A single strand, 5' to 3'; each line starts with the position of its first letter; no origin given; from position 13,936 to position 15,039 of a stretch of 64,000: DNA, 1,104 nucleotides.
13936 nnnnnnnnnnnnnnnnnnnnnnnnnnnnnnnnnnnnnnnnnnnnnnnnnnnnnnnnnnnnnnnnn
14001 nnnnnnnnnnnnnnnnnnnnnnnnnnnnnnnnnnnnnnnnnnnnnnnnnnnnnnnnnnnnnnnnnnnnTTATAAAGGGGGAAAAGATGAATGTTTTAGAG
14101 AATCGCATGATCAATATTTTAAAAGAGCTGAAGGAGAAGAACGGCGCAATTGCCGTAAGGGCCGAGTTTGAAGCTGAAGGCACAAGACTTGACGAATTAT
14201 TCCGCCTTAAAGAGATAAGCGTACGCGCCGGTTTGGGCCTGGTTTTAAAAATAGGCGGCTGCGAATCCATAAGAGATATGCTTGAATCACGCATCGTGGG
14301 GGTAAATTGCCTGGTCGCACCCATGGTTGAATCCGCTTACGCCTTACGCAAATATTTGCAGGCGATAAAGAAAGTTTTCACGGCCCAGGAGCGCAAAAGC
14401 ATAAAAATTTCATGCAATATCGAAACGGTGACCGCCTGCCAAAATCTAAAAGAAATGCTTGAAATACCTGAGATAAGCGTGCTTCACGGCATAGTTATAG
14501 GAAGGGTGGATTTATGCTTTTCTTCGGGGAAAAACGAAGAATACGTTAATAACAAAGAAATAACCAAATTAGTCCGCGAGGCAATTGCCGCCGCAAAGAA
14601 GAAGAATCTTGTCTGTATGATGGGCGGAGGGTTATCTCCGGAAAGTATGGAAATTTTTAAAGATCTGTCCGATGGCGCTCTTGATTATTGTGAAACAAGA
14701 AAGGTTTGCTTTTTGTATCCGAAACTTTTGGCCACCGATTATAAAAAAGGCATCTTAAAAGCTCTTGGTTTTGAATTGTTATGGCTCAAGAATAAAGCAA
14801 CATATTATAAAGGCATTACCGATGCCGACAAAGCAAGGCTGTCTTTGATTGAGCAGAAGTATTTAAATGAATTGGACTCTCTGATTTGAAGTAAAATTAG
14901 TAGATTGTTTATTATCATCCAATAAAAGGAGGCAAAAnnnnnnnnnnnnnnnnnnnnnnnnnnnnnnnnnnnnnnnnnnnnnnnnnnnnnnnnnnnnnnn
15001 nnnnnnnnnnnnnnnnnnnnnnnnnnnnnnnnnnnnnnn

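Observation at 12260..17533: Unusual sugar-precursor module: ALS/YerE-like TPP enzyme + two tandem HpcH/HpaI aldolase paralogs + SDR + DHQS-like sugar-phosphate cyclase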

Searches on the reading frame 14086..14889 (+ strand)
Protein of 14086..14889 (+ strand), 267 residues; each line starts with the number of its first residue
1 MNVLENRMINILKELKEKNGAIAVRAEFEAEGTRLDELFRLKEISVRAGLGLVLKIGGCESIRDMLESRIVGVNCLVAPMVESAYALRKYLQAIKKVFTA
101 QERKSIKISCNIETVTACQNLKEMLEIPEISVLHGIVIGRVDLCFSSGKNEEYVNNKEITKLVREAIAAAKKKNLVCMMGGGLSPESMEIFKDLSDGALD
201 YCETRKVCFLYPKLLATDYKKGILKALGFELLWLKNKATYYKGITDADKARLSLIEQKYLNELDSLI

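Call 3: search_protein_families(library=pfam, proteins=[window:14086-14889:+])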
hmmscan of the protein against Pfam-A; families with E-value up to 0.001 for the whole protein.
window:14086-14889:+ (267 aa): 1 family
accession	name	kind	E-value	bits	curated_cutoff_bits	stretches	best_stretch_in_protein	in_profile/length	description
PF03328.21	HpcH_HpaI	-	1.6e-09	37.8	25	1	71-176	83-186/221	HpcH/HpaI aldolase/citrate lyase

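Call 4: search_protein_families(library=ncbifam, proteins=[window:14086-14889:+])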
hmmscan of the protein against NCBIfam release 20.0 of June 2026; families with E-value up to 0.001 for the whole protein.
window:14086-14889:+ (267 aa): 2 families
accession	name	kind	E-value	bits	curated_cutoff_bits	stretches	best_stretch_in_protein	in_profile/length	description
NF041626.1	malyCoAlyase_Halo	equivalog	5.9e-05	22.2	500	1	58-178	89-211/340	L-malyl-CoA/beta-methylmalyl-CoA lyase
NF007521.0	PRK10128.1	equivalog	0.00072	19.1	441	0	98-169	138-205/267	2-keto-3-deoxy-L-rhamnonate aldolase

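Call 9: search_solved_structures(query=window:14086-14889:+, max_evalue=0.01)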
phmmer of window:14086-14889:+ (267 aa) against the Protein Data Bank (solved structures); distinct sequences matched with E-value up to 0.01: 0.

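Call 23: search_solved_structures(query=A1, max_evalue=10, show_alignments=3)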
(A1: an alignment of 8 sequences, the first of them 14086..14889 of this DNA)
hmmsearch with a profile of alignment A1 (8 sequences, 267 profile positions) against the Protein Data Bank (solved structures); distinct sequences matched with E-value up to 10: 19.
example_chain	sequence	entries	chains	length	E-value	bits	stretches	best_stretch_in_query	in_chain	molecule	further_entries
2vws_A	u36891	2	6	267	0.0016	21.1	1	101-169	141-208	YFAU, 2-KETO-3-DEOXY SUGAR ALDOLASE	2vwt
4rc1_A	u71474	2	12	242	0.041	16.5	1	85-197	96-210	UPF0264 protein MJ1099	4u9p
7et8_A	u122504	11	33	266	0.05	16.2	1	102-168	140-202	4-hydroxy-2-oxoheptanedioate aldolase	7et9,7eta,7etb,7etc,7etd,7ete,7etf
7e7m_A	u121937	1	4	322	0.1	15.1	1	162-220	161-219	D-ribose ABC transporter substrate-binding protein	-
4b5s_A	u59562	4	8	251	0.37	13.3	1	102-150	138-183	4-HYDROXY-2-OXO-HEPTANE-1,7-DIOATE ALDOLASE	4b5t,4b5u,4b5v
4b5w_A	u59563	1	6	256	0.39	13.3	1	102-150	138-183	4-HYDROXY-2-OXO-HEPTANE-1,7-DIOATE ALDOLASE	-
4b5x_A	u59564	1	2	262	0.41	13.2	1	102-150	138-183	4-HYDROXY-2-OXO-HEPTANE-1,7-DIOATE ALDOLASE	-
1a3w_A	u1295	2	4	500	0.47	13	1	101-144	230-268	PYRUVATE KINASE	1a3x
2v5j_A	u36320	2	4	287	0.5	12.9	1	102-150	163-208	2,4-DIHYDROXYHEPT-2-ENE-1,7-DIOIC ACID ALDOLASE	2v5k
1dxe_A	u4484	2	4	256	0.94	12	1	100-173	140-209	2-DEHYDRO-3-DEOXY-GALACTARATE ALDOLASE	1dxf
5l82_A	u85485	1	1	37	1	11.9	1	223-241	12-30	Enterococcin K1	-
1izc_A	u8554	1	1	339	1.7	11.2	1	104-191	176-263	macrophomate synthase intermolecular Diels-Alderase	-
7nr1_A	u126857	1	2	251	2.2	10.8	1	107-181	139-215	HpcH/HpaI aldolase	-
7o5v_AAA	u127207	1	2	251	2.2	10.8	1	107-181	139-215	HpcH/HpaI aldolase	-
7nnk_A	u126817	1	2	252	2.2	10.8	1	107-181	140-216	HpcH/HpaI aldolase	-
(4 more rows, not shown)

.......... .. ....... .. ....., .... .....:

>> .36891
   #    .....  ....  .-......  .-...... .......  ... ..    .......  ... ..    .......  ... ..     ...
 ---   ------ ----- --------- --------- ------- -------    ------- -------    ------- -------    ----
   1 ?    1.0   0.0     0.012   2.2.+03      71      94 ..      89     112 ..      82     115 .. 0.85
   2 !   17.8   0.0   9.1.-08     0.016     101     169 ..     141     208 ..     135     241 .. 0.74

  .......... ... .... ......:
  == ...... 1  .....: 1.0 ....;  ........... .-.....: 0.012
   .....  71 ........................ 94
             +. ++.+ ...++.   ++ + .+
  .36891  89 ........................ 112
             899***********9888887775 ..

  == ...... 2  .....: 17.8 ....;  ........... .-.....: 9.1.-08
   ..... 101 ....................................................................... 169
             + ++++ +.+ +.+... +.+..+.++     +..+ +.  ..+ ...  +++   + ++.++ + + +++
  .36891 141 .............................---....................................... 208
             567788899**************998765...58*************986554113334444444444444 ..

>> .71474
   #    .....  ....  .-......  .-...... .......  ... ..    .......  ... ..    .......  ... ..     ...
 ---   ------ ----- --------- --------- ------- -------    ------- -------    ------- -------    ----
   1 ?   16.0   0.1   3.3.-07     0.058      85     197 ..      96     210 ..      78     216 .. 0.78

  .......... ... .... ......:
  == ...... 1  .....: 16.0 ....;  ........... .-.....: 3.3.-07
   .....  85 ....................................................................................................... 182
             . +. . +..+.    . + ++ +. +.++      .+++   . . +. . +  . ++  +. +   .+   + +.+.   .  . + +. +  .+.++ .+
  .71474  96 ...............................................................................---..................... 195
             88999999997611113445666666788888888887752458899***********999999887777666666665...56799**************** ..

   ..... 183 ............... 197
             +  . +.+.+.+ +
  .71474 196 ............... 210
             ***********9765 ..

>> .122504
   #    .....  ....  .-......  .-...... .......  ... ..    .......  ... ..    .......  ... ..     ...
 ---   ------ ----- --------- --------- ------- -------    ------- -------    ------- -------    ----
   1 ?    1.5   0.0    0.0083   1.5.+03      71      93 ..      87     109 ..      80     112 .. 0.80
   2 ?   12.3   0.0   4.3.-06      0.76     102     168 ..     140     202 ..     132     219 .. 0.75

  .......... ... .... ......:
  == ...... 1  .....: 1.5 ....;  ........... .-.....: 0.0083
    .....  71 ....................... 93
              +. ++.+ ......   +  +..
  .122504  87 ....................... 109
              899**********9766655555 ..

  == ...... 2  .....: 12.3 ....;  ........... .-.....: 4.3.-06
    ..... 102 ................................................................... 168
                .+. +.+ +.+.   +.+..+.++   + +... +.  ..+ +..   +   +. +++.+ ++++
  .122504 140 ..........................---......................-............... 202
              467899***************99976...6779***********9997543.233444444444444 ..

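Call 40: find_related_loci(query=A1, collection=genome_contigs, flank=10000)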
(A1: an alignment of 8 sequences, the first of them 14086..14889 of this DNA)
Query A1 (267 aa) in genome_contigs; peptide patterns used: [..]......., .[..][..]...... (x = any residue, [..] = any of these).
600 stretches matched a pattern (row limit reached: there are more); 467 encode a relative of the query (tblastn E <= 1e-3); the best 80 are kept; 80 distinct loci.
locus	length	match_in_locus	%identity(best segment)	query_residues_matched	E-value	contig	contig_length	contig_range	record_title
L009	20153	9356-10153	65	1-267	8e-110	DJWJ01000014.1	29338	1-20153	MAG TPA_asm: Candidatus Omnitrophica bacterium UBA6233 UBA6233_contig_24792, whole genome shotgun sequence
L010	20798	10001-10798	60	1-267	1e-103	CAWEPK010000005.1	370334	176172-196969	MAG: uncultured delta proteobacterium isolate MFD02138.bin.2.11 genome assembly, contig: contig_13573, whole genome shot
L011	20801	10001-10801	60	1-267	4e-102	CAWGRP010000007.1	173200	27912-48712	MAG: uncultured delta proteobacterium isolate MFD06435.bin.1.188 genome assembly, contig: contig_19692, whole genome sho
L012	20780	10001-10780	59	1-259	2e-99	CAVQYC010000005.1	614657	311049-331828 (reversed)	MAG: uncultured delta proteobacterium isolate MFD01828.bin.1.64 genome assembly, contig: contig_26236, whole genome shot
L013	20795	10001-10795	57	1-267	1e-92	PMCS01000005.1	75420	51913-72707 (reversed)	MAG: Candidatus Omnitrophota bacterium isolate fen_1318 73.20120700_E3M.124_contig_37683, whole genome shotgun sequence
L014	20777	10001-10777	50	1-259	5e-87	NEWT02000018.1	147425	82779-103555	MAG: Nitrospira sp. CG24A Nitrospira_sp_RSF2_CG24_A_18, whole genome shotgun sequence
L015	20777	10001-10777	51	1-259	5e-86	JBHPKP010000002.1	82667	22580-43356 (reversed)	Bacterium isolate SAG AM-320-J04 AM-320-J04_NODE_2, whole genome shotgun sequence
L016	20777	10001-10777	52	1-259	6e-86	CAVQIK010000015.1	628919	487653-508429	MAG: uncultured delta proteobacterium isolate MFD10007.bin.3.145 genome assembly, contig: contig_30625, whole genome sho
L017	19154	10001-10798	49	1-266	3e-84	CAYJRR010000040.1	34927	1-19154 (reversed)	MAG TPA_asm: uncultured bacterium isolate ERP125453_co1_442 genome assembly, contig: NODE_979_length_34927_cov_6.964355,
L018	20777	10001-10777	49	1-259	2e-83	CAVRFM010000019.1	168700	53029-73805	MAG: uncultured Chloroflexia bacterium isolate MFD04492.bin.1.138 genome assembly, contig: contig_52412, whole genome sh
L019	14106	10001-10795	49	1-265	2e-83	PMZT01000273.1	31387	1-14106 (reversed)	MAG: Planctomycetia bacterium isolate fen_1346 73.20110800_E3D.93_contig_10434, whole genome shotgun sequence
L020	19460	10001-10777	50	1-259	5e-82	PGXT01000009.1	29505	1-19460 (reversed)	MAG: Spirochaetae bacterium HGW-Spirochaetae-5 bjp_ig2069_scaffold_709, whole genome shotgun sequence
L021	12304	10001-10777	49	1-259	5e-82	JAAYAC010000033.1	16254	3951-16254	MAG: Syntrophomonadaceae bacterium isolate AS02xzSISU_72 10545_AS02, whole genome shotgun sequence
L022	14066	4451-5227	51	1-259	8e-82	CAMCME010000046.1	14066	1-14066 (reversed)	MAG: Rickettsia typhi isolate MsE-30apr19-74 genome assembly, contig: MsE-30apr19-C6598, whole genome shotgun sequence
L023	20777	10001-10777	49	1-259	3e-81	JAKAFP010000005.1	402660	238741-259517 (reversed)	MAG: Chloroflexi bacterium isolate WY2.bin104 NODE_15_length_402660_cov_4.136881, whole genome shotgun sequence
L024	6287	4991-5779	48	1-267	5e-81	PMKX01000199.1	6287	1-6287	MAG: Actinomycetota bacterium isolate fen_672 73.20120600_E1D.40_contig_60851, whole genome shotgun sequence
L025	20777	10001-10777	49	1-259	5e-81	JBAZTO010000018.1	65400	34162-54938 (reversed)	MAG: Phycisphaerae bacterium isolate SO_2017_GW1_204 NODE_2445_length_65400_cov_2.168155_OW334_2017, whole genome shotgu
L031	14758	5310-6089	48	1-259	1e-79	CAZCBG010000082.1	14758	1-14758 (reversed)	MAG TPA_asm: uncultured Bacteroides sp. isolate binchicken_co2_45 genome assembly, contig: NODE_2922_length_14758_cov_17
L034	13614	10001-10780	48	1-259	2e-79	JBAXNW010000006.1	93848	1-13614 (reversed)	MAG: Bacteroidota bacterium isolate ELA489 MAG489_6, whole genome shotgun sequence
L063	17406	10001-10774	47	1-259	2e-75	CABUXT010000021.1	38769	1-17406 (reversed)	MAG TPA_asm: uncultured cyanobacterium isolate MGYG-HGUT-04473 genome assembly, contig: GUT_GENOME276506_21, whole genom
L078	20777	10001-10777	46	1-259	3e-74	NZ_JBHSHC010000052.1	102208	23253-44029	Effusibacillus consociatus strain CCUG 53762 platanus_K_default_53, whole genome shotgun sequence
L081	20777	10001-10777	46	1-259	1e-73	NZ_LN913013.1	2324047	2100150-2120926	Gabonibacter massiliensis strain GM7, whole genome shotgun sequence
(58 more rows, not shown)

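Call 81: search_protein_families(library=pfam, proteins=[L031:6137-6907:+, L031:6966-8057:+, L025:10809-11657:+, L025:11933-12607:+, L025:12889-14094:+, L063:10785-11468:+, L063:13228-14712:+, L081:10800-11591:+, L081:11604-12542:+, L081:5997-7334:+], max_evalue=0.0001)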
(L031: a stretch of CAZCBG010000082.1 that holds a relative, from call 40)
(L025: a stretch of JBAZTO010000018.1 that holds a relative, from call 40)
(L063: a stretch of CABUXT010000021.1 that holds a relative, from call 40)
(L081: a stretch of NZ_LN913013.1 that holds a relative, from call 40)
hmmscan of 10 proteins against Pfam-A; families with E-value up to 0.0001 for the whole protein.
L031:6137-6907:+ (256 aa): 5 families
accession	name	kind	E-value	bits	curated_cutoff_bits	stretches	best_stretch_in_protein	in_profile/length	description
PF13344.12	Hydrolase_6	-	1.3e-22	80.2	27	1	7-101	1-96/101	Haloacid dehalogenase-like hydrolase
PF00702.32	Hydrolase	-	1.2e-12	49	26.4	1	5-228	2-191/191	haloacid dehalogenase-like hydrolase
PF13419.12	HAD_2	-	8.2e-12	46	23.8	1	188-232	133-176/178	Haloacid dehalogenase-like hydrolase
PF13242.12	Hydrolase_like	-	1.8e-10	41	22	1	188-242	2-56/75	HAD-hyrolase-like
PF08282.18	Hydrolase_3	-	1.9e-05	25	20.9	0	7-58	1-53/255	haloacid dehalogenase-like hydrolase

L031:6966-8057:+ (363 aa): 1 family
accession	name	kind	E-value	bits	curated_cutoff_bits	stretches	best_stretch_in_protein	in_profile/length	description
PF05050.19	Methyltransf_21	-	1.4e-14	55.1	22.7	1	189-338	1-168/173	Methyltransferase FkbM domain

L025:10809-11657:+ (282 aa): 3 families
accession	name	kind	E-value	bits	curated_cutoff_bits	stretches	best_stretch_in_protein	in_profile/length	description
PF13344.12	Hydrolase_6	-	8.3e-25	87.2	27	1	17-117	2-100/101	Haloacid dehalogenase-like hydrolase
PF00702.32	Hydrolase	-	2.3e-12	48.1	26.4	1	13-233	1-191/191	haloacid dehalogenase-like hydrolase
PF13242.12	Hydrolase_like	-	1.3e-08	35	22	1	193-264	2-74/75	HAD-hyrolase-like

L025:11933-12607:+ (224 aa): 1 family
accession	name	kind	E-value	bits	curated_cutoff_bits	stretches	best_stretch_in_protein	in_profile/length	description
PF07589.16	PEP-CTERM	-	2.5e-05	24.6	20.7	1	199-220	2-24/24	PEP-CTERM motif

L025:12889-14094:+ (401 aa): 6 families
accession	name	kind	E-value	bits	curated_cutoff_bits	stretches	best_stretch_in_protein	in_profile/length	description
PF13489.12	Methyltransf_23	-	1.3e-24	87.3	27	1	88-244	4-163/164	Methyltransferase domain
PF08241.18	Methyltransf_11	-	4.3e-11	43.7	21.2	1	109-199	1-95/95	Methyltransferase domain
PF13649.12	Methyltransf_25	-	1.8e-10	41.8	27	1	108-195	1-97/97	Methyltransferase domain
PF08242.18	Methyltransf_12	-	1.9e-09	38.6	30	1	109-197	1-98/98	Methyltransferase domain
PF08484.17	Methyltransf_14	-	3.3e-06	27.4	23.5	1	293-385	49-144/160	C-methyltransferase C-terminal domain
PF13847.12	Methyltransf_31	-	7.6e-06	26.1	27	1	103-203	2-113/145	Methyltransferase domain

L063:10785-11468:+ (227 aa): 5 families
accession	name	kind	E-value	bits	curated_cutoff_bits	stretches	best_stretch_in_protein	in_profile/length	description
PF13419.12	HAD_2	-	1.6e-29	103.7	23.8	1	15-194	1-178/178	Haloacid dehalogenase-like hydrolase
PF00702.32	Hydrolase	-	2e-18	67.9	26.4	1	15-185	4-188/191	haloacid dehalogenase-like hydrolase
PF13242.12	Hydrolase_like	-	5.6e-07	29.8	22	1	155-214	8-70/75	HAD-hyrolase-like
PF08282.18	Hydrolase_3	-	7.2e-07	29.6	20.9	0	151-181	186-216/255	haloacid dehalogenase-like hydrolase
PF12710.13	HAD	-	3.4e-06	28.1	27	1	16-182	2-186/189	haloacid dehalogenase-like hydrolase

L063:13228-14712:+ (494 aa): 1 family
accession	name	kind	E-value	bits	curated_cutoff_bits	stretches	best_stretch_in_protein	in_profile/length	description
PF04230.19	PS_pyruv_trans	-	1.3e-16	61.8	25.3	1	102-312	84-275/280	Polysaccharide pyruvyl transferase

L081:10800-11591:+ (263 aa): 4 families
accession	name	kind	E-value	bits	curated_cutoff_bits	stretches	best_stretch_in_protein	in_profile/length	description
PF13344.12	Hydrolase_6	-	9.6e-26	90.2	27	1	16-108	2-95/101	Haloacid dehalogenase-like hydrolase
PF00702.32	Hydrolase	-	7.1e-15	56.3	26.4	1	13-235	2-191/191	haloacid dehalogenase-like hydrolase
PF13242.12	Hydrolase_like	-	1e-11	45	22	1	194-247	1-54/75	HAD-hyrolase-like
PF13419.12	HAD_2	-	1.7e-10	41.8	23.8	0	192-239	130-176/178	Haloacid dehalogenase-like hydrolase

L081:11604-12542:+ (312 aa): 1 family
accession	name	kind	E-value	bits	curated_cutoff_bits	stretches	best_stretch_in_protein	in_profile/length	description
PF00535.33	Glycos_transf_2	-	9.9e-16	58.6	23.3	1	6-122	1-116/168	Glycosyl transferase family 2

L081:5997-7334:+ (445 aa): 1 family
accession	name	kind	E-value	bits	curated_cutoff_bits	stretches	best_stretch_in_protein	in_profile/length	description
PF01041.23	DegT_DnrJ_EryC1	-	5.1e-86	289.6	19.8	1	43-437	6-359/360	DegT/DnrJ/EryC1/StrS aminotransferase family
